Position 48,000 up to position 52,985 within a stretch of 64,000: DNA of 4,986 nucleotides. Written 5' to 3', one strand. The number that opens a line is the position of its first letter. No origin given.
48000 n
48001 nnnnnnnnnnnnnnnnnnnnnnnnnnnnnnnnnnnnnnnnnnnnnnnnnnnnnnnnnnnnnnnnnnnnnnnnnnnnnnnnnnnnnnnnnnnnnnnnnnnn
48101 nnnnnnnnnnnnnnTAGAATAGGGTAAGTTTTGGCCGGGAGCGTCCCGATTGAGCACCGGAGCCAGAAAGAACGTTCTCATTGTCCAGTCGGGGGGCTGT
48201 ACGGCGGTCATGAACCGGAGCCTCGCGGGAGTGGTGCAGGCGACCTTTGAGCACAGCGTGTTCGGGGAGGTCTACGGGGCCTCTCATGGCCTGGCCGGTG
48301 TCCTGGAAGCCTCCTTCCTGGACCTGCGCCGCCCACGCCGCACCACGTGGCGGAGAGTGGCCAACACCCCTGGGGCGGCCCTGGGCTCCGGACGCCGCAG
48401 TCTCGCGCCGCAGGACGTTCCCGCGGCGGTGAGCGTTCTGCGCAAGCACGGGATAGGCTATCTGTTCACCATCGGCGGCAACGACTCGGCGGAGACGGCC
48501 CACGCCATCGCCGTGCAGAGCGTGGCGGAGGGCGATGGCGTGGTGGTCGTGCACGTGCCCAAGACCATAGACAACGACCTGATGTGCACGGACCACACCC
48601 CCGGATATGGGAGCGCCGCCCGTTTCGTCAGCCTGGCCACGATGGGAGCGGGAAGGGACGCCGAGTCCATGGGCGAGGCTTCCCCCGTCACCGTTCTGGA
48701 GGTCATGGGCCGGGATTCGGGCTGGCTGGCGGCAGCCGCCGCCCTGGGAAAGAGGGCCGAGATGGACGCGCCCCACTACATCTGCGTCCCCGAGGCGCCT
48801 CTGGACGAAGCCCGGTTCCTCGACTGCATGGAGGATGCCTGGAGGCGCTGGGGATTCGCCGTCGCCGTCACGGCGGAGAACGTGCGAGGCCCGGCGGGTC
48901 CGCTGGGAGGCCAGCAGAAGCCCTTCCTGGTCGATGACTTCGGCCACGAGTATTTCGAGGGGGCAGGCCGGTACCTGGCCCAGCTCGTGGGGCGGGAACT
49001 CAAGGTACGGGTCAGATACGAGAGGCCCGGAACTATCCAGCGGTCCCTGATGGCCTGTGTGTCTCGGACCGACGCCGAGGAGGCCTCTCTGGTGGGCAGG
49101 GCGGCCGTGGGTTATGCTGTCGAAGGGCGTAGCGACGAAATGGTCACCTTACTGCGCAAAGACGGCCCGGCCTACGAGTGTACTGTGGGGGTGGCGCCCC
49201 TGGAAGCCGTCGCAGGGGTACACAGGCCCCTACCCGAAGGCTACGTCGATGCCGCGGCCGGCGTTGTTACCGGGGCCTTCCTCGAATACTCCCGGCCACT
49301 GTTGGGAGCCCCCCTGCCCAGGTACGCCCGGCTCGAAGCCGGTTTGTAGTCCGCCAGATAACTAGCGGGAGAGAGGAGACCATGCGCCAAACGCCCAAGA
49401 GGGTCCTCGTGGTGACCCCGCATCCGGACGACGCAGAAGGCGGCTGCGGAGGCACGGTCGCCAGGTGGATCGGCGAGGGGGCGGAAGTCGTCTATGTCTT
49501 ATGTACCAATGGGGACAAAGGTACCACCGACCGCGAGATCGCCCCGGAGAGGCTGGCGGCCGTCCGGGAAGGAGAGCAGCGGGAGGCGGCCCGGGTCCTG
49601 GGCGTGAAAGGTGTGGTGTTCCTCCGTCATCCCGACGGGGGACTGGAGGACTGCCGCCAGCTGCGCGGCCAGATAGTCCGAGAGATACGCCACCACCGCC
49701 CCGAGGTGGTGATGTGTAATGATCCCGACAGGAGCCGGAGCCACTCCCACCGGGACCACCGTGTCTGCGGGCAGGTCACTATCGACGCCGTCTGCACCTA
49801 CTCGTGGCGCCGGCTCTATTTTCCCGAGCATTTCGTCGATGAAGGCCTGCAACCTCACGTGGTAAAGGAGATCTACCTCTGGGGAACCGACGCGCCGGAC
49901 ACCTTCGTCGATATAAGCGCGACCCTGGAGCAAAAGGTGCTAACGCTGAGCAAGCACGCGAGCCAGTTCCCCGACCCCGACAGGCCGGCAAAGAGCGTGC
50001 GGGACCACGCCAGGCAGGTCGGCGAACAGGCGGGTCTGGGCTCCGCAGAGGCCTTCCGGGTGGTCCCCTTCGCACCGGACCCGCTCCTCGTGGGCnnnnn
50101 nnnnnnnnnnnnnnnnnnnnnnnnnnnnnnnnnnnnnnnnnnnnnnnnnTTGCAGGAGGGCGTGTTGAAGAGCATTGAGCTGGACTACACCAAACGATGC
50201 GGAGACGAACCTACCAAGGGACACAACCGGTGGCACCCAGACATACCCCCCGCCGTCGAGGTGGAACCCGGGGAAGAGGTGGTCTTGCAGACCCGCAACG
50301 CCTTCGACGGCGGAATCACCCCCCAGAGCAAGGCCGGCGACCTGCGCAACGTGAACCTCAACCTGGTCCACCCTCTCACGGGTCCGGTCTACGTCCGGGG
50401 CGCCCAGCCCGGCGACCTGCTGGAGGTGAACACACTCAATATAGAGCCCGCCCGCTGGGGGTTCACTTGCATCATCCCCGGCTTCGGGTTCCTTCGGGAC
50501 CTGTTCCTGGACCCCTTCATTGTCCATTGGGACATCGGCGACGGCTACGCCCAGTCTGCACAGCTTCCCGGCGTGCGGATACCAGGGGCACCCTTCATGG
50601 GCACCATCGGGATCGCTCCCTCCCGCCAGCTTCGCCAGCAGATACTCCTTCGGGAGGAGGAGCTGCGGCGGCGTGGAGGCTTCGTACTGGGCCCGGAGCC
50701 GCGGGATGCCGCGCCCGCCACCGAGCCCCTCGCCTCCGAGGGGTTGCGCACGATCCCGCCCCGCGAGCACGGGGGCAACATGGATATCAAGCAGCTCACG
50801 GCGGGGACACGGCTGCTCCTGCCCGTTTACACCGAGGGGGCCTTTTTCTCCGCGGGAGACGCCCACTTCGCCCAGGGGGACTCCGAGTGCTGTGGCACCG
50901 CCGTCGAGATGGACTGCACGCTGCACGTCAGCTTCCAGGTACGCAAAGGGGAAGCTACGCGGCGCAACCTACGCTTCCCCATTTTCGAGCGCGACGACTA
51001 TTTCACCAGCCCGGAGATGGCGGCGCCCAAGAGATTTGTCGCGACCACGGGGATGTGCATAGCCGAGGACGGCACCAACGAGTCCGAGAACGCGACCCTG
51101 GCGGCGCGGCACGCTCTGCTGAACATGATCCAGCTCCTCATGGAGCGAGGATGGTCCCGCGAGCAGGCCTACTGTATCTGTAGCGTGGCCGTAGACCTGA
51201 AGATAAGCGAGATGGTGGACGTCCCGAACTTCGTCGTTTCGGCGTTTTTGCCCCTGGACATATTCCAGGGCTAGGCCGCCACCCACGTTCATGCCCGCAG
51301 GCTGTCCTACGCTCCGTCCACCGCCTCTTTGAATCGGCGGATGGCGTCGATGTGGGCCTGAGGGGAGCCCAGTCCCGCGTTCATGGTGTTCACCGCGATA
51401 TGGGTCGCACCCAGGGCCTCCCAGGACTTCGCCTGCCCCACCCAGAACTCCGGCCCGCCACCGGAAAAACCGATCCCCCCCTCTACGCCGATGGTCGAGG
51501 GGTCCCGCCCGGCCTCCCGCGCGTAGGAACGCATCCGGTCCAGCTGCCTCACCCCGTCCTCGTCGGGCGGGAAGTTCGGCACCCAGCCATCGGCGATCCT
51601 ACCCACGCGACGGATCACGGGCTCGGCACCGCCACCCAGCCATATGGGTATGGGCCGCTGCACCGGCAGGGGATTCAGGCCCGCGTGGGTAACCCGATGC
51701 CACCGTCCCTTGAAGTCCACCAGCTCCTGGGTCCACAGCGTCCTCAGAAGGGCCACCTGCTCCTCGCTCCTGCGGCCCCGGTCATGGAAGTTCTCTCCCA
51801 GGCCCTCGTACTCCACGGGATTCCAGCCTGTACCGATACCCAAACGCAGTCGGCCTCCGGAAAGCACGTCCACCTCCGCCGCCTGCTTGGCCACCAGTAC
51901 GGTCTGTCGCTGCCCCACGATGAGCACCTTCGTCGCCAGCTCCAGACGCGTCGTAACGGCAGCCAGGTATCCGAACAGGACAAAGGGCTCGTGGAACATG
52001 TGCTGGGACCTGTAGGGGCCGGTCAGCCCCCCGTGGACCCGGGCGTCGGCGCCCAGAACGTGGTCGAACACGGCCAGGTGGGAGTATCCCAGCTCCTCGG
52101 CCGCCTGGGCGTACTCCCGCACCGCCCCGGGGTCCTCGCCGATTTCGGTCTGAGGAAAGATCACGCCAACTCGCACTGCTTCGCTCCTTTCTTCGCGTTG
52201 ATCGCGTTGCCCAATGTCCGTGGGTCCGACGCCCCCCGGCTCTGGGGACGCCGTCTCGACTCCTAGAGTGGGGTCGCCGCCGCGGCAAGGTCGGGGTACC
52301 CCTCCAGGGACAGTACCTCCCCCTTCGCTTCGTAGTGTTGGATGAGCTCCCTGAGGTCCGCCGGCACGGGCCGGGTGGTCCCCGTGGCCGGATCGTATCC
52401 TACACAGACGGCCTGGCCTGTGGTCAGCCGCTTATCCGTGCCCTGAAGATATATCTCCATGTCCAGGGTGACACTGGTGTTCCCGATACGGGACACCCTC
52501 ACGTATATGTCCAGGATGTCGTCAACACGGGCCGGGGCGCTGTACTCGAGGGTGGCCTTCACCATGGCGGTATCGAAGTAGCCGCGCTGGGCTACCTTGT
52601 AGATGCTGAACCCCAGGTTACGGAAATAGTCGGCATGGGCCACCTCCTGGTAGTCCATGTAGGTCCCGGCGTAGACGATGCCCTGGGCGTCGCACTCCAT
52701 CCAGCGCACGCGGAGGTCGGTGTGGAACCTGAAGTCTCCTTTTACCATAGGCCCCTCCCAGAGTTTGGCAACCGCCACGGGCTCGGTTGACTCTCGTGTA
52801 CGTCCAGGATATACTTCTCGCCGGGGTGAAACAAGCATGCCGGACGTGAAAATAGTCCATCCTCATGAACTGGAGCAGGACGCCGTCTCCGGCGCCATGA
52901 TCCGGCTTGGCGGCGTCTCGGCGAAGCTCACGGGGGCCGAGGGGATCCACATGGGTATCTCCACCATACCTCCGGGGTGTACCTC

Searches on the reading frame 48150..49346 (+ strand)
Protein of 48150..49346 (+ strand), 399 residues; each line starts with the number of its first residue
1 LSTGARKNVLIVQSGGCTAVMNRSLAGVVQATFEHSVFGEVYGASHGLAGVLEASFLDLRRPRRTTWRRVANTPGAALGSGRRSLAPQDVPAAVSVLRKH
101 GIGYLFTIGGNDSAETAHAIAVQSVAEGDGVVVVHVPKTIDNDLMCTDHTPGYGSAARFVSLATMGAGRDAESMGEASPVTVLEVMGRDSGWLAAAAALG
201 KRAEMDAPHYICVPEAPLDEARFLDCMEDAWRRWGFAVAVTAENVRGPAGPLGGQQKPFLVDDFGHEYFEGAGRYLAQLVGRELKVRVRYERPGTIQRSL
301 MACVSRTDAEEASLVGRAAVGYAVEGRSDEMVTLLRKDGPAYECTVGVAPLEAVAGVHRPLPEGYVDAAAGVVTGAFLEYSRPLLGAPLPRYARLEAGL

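Call 27: search_protein_families(library=pfam, proteins=[window:48150-49346:+], max_evalue=0.001)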
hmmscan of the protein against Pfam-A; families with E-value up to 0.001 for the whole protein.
window:48150-49346:+ (399 aa): 1 family
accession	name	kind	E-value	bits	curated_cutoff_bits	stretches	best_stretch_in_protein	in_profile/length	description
PF00365.25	PFK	-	5.1e-48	164.3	30.9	1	8-304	1-260/277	Phosphofructokinase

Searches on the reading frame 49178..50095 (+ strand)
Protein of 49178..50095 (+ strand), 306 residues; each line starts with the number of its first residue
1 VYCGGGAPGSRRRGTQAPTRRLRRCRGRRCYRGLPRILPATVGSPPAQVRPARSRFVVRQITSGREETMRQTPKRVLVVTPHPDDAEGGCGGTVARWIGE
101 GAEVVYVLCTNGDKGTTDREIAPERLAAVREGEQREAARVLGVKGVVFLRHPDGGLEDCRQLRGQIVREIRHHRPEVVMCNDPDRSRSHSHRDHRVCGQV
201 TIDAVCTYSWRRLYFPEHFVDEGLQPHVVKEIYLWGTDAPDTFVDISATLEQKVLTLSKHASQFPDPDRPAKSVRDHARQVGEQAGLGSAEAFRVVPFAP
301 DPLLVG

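Call 27: search_protein_families(library=pfam, proteins=[window:49178-50095:+], max_evalue=0.001)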
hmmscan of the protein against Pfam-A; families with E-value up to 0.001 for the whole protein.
window:49178-50095:+ (306 aa): 1 family
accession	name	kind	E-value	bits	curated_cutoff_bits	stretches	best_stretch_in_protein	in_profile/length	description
PF02585.22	PIG-L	-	7.2e-33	114.3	28.2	1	77-204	1-128/129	GlcNAc-PI de-N-acetylase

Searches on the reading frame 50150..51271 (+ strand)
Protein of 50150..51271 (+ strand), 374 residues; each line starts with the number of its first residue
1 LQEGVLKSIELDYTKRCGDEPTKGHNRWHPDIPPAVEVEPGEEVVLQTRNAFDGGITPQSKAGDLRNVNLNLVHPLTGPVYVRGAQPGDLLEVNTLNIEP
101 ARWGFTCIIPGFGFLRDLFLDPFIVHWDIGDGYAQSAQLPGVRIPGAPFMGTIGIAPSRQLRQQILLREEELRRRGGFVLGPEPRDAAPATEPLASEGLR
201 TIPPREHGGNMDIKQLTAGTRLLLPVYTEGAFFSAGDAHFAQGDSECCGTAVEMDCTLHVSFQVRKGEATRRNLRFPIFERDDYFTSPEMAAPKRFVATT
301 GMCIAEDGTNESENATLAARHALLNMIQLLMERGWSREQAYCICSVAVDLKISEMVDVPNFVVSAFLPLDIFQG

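Call 27: search_protein_families(library=pfam, proteins=[window:50150-51271:+], max_evalue=0.001)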
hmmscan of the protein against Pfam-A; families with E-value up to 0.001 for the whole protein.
window:50150-51271:+ (374 aa): 1 family
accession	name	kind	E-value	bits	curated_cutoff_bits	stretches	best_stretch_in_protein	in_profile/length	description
PF03069.20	FmdA_AmdA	-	3.5e-115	385.4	27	1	11-373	2-372/373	Acetamidase/Formamidase family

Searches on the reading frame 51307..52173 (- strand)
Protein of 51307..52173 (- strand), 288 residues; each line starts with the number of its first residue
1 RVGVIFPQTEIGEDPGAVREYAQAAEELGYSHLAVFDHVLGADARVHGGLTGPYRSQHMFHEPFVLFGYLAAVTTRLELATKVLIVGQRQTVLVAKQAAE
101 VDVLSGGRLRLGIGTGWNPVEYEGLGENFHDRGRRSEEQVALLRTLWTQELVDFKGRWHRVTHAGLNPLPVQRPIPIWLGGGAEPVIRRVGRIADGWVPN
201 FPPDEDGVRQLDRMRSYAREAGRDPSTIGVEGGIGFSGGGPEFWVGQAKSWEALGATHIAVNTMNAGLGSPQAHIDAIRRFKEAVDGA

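Call 27: search_protein_families(library=pfam, proteins=[window:51307-52173:-], max_evalue=0.001)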
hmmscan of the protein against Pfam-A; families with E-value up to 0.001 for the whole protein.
window:51307-52173:- (288 aa): 1 family
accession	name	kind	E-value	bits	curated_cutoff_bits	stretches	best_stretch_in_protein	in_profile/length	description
PF00296.26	Bac_luciferase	-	7.7e-52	177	27.9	1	12-228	18-220/314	Luciferase-like monooxygenase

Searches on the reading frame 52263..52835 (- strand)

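Call 27: search_protein_families(library=pfam, proteins=[window:52263-52835:-], max_evalue=0.001)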
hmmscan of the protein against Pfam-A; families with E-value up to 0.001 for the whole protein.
window:52263-52835:- (190 aa): 2 families
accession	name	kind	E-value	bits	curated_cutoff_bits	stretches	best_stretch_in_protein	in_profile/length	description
PF13279.12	4HBT_2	-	2.7e-13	50.9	25.5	1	43-163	1-120/122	Thioesterase-like superfamily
PF03061.28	4HBT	-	5.5e-11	43.1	20.6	1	51-133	1-75/79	Thioesterase superfamily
